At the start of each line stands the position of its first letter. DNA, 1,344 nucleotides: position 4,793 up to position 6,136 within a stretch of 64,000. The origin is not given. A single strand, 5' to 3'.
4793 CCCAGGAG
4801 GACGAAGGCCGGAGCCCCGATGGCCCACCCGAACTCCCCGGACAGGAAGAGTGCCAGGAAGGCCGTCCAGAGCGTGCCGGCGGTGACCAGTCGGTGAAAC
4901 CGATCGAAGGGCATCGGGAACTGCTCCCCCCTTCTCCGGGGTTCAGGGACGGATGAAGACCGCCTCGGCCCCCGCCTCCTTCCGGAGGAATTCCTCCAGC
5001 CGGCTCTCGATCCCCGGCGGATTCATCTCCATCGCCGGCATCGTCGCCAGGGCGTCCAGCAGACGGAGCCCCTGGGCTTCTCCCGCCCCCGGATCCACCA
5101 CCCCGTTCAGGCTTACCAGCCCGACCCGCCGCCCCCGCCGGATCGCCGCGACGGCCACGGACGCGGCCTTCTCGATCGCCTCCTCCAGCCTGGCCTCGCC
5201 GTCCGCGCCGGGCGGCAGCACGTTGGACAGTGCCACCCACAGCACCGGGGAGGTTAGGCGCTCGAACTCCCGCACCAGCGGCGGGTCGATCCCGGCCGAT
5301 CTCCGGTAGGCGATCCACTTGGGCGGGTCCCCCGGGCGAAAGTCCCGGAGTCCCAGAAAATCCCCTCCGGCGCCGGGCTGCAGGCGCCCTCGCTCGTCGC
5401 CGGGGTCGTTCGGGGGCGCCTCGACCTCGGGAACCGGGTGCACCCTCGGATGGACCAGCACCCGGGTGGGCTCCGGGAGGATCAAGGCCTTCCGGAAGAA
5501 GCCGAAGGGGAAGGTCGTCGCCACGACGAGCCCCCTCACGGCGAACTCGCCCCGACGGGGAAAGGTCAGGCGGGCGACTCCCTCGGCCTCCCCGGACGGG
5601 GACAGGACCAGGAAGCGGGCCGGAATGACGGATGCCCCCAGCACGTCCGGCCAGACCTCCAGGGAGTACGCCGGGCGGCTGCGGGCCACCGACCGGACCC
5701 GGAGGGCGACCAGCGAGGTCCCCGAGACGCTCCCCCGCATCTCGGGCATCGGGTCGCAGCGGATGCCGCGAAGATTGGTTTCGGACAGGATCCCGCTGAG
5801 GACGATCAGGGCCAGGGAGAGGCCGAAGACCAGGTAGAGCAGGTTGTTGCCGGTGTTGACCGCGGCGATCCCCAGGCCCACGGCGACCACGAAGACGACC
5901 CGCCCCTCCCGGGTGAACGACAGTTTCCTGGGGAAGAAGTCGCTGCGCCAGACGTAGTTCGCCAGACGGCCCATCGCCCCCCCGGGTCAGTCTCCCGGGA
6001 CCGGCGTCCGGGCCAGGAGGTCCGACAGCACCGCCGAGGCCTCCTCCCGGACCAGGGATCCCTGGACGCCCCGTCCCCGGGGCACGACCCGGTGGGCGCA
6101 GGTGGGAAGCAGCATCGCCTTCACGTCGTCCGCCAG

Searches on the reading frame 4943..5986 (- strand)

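Call 49: search_protein_families(library=pfam, proteins=[window:4943-5986:-], max_evalue=0.0001)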
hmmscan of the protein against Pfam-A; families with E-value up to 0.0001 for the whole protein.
window:4943-5986:- (347 aa): 1 family
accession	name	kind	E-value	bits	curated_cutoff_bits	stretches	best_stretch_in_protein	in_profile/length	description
PF01882.25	DUF58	-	8.1e-08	32.2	23.4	1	214-322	3-112/216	Protein of unknown function DUF58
